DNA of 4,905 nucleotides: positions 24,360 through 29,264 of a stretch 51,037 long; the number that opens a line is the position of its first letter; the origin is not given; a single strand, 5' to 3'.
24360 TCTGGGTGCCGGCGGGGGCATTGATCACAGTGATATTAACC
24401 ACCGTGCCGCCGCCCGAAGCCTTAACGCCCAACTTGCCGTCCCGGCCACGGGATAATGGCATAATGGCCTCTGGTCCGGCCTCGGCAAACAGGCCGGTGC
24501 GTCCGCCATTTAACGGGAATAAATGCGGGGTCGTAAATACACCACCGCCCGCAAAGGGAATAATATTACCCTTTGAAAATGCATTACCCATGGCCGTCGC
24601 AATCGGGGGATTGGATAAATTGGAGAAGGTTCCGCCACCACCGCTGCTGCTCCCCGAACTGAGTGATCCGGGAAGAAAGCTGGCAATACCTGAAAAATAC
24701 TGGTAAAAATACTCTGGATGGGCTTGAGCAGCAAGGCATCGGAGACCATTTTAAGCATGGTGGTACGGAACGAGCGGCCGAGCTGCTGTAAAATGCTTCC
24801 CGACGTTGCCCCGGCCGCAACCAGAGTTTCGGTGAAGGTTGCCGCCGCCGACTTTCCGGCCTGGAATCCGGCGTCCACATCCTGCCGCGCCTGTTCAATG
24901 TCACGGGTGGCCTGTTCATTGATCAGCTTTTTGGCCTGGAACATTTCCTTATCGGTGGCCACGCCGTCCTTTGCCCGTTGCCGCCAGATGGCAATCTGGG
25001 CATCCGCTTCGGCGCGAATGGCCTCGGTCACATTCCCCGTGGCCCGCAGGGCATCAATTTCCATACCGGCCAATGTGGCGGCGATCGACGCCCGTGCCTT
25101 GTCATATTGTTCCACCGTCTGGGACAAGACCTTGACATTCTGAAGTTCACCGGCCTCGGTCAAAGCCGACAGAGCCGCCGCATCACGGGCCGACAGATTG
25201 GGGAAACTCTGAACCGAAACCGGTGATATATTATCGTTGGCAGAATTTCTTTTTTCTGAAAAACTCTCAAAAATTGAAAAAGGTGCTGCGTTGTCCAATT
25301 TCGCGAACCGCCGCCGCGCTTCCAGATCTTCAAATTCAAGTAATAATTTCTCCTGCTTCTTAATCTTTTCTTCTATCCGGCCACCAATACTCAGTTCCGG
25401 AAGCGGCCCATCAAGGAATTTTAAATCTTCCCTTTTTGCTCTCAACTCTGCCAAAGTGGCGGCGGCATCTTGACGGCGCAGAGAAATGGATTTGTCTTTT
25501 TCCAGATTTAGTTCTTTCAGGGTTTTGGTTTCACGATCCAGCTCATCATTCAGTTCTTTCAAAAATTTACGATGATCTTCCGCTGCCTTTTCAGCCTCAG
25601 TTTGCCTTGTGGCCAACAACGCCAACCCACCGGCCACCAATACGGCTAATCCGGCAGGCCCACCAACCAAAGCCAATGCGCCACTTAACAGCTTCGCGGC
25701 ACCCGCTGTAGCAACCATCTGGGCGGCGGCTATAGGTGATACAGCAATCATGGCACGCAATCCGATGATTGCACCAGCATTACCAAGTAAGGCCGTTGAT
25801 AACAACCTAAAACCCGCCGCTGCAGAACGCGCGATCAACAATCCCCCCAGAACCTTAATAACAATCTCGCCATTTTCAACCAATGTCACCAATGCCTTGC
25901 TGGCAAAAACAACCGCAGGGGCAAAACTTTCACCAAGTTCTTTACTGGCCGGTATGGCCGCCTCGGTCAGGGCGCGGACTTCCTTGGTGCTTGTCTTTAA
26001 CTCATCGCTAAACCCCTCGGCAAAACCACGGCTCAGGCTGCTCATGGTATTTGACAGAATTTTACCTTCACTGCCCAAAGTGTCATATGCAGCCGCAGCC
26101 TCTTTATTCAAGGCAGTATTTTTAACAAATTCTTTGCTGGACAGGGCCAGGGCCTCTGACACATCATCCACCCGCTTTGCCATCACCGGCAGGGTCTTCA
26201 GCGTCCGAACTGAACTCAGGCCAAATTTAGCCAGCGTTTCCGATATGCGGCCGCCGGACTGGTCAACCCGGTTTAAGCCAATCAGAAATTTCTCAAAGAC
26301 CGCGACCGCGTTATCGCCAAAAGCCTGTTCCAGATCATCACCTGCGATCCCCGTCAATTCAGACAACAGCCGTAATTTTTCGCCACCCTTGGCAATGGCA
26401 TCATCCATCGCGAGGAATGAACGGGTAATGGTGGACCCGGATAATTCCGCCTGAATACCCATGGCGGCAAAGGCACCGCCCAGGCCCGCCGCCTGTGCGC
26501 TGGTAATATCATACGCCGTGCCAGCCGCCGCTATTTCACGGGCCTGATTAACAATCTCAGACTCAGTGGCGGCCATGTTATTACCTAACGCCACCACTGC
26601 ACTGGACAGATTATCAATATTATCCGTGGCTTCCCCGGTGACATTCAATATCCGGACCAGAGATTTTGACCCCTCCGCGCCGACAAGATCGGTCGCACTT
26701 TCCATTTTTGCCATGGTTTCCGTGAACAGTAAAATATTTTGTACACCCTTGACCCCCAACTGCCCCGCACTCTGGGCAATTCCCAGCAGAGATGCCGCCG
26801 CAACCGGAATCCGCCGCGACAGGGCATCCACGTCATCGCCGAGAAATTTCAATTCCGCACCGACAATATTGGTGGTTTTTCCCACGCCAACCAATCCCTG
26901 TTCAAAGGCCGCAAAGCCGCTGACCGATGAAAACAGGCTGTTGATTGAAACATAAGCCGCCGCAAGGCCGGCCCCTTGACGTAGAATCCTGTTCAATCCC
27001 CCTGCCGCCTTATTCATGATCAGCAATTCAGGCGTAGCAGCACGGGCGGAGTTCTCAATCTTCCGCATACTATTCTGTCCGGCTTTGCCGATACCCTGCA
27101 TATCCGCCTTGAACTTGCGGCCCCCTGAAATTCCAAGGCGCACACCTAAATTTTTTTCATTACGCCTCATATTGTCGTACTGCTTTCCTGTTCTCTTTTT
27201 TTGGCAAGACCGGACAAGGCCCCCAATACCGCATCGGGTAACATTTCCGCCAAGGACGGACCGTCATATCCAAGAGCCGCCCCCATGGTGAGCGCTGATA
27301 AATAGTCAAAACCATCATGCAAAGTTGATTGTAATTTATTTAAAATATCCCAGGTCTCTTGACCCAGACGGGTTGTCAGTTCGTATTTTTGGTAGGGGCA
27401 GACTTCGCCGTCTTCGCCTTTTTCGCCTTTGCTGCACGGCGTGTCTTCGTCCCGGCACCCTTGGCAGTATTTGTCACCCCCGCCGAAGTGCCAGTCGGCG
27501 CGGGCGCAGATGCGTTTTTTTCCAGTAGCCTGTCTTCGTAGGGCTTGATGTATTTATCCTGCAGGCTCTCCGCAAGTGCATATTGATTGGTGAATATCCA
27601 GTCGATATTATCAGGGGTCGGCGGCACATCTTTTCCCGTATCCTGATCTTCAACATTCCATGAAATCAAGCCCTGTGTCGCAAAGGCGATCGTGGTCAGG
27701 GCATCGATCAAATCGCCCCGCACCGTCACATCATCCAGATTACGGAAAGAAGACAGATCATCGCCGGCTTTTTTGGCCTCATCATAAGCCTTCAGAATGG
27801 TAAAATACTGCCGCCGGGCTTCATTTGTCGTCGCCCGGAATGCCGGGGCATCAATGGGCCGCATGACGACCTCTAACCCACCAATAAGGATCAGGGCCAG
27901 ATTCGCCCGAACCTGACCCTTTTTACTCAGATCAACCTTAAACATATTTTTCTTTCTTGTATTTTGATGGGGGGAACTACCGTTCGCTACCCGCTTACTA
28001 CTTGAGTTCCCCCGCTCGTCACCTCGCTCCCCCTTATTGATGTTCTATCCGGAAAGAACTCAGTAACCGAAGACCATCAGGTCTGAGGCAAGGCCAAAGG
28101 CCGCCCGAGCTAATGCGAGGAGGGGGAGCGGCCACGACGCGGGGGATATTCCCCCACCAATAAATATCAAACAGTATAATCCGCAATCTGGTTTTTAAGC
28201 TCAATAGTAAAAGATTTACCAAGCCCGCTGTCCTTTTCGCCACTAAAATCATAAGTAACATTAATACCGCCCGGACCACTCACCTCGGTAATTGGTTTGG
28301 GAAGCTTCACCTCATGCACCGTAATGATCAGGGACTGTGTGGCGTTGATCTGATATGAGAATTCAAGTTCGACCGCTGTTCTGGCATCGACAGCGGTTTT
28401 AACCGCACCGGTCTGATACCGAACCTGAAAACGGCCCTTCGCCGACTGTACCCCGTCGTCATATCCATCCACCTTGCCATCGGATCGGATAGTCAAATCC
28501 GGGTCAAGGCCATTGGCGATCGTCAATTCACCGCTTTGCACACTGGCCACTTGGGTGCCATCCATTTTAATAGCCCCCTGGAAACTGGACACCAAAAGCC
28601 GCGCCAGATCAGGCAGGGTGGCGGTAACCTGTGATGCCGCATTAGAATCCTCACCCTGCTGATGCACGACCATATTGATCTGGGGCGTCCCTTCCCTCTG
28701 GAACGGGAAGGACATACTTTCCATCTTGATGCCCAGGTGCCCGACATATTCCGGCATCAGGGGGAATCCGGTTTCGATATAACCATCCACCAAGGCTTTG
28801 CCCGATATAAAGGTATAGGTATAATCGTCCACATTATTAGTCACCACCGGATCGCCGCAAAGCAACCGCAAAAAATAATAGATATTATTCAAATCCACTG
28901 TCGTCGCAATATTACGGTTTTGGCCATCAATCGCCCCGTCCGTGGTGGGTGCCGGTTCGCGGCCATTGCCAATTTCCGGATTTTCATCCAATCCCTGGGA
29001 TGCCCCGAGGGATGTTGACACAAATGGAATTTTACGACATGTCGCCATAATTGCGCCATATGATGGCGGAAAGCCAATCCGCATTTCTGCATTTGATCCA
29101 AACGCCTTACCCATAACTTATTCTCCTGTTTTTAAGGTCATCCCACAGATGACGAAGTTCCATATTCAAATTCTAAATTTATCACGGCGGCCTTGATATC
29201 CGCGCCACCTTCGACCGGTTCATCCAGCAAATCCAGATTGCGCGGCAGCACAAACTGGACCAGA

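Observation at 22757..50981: Nine copies of a modular, covarying multi-hairpin element with tandem G.A mismatches scattered through the prophage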

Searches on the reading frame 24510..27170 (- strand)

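Call 10: search_protein_families(library=pfam, proteins=[window:24510-27170:-])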
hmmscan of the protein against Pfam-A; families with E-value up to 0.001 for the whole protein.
window:24510-27170:- (886 aa): 1 family
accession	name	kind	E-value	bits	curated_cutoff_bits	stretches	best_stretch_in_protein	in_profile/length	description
PF10145.14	PhageMin_Tail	-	2.7e-12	47.4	33.2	1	112-300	2-185/201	Phage-related minor tail protein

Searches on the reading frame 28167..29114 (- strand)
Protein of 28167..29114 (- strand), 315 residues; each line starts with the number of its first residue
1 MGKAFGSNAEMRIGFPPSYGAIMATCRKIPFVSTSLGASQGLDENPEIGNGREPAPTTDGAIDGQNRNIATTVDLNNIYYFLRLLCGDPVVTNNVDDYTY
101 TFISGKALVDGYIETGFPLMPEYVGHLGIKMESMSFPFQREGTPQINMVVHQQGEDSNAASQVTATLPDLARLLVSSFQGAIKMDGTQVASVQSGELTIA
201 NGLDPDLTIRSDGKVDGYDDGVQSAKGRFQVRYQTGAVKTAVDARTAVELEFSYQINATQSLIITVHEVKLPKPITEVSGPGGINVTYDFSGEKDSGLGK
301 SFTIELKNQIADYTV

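Call 10: search_protein_families(library=pfam, proteins=[window:28167-29114:-])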
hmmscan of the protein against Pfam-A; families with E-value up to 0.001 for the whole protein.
window:28167-29114:- (315 aa): 1 family
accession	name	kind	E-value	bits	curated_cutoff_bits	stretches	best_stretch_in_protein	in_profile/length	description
PF18906.5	Phage_tube_2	-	1.4e-30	107.2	27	1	6-292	1-266/266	Phage tail tube protein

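Call 40: find_related_loci(query=window:28167-29114:-, collection=viral_contigs, flank=10000)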
Query window:28167-29114:- (315 aa) in viral_contigs; peptide patterns used: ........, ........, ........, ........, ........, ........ (x = any residue, [..] = any of these).
7 stretches matched a pattern, but none encodes a relative of the query by tblastn (E <= 1e-3).
